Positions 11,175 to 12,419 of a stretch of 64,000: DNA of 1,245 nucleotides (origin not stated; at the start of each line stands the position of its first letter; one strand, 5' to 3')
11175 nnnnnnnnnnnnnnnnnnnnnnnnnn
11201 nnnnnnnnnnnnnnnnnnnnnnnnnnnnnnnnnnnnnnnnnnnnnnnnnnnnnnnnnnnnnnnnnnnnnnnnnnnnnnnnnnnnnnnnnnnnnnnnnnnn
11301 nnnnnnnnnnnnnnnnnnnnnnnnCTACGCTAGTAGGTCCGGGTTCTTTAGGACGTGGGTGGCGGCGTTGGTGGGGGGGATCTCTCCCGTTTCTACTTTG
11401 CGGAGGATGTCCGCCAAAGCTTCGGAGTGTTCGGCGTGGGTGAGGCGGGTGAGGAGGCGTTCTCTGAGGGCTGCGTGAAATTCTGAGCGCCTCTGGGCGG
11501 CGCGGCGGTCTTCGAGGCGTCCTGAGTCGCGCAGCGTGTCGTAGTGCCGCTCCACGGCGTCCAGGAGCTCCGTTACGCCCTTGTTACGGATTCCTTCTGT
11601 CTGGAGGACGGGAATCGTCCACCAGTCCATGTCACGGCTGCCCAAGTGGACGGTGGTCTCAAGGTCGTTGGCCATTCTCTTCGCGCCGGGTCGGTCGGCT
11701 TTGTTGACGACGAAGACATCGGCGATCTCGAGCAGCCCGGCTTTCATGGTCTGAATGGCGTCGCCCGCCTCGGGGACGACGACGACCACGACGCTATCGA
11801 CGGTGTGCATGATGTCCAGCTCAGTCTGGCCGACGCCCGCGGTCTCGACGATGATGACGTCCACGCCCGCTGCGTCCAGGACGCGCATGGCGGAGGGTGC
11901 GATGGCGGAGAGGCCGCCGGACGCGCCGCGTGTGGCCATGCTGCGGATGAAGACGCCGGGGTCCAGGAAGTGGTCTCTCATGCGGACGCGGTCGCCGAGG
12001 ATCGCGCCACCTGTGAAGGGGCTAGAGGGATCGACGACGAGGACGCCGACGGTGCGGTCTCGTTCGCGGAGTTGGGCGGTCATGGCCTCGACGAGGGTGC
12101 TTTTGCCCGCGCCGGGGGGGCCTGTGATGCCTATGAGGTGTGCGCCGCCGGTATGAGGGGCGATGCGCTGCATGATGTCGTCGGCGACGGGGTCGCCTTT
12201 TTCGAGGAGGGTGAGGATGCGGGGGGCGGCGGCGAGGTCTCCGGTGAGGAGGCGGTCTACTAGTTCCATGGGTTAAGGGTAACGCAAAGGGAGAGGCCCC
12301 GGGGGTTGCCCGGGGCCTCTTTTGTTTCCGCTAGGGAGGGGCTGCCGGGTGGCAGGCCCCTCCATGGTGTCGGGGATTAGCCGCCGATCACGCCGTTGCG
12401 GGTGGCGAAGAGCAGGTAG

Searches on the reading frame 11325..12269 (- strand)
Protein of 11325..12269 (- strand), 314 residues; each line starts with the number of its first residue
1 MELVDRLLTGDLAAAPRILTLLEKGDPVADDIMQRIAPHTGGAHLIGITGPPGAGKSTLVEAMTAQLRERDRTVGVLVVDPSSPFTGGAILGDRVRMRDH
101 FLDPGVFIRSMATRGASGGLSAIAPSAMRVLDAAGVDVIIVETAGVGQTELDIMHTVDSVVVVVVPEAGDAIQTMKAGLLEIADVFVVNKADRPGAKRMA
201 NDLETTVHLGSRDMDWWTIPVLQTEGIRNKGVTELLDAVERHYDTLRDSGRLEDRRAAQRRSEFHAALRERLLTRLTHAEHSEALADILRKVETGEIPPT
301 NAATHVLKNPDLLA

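Call 12: search_protein_families(library=pfam, proteins=[window:11325-12269:-], max_evalue=0.001)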
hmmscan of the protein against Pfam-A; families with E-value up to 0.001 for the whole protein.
window:11325-12269:- (314 aa): 10 families
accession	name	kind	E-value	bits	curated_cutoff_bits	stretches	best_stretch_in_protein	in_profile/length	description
PF03308.22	MeaB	-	5.8e-91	304.7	23.1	1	16-279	2-271/273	Methylmalonyl Co-A mutase-associated GTPase MeaB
PF02492.25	cobW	-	2.4e-10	40.8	20.7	1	46-206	3-168/180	CobW/HypB/UreG, nucleotide-binding domain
PF00009.33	GTP_EFTU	-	6.9e-08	32.7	26.5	1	154-243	90-186/188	Elongation factor Tu GTP binding domain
PF13191.12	AAA_16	-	5e-06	27.5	32.6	1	38-73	19-54/167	AAA ATPase domain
PF13401.12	AAA_22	-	8.3e-06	26.6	27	1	42-89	4-49/130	AAA domain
PF03029.23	ATP_bind_1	-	6.5e-05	23.3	27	1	48-83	1-36/240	Conserved hypothetical ATP binding protein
PF01926.29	MMR_HSR1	-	0.0001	22.8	21.9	0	46-66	2-22/113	50S ribosome-binding GTPase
PF13555.12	AAA_29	-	0.00012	22.2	27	1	39-67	20-46/61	P-loop containing region of AAA domain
PF03266.21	NTPase_1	-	0.00014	22.2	23.9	1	46-75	2-31/168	NTPase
PF00005.33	ABC_tran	-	0.00041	21.4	25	1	44-71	12-39/137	ABC transporter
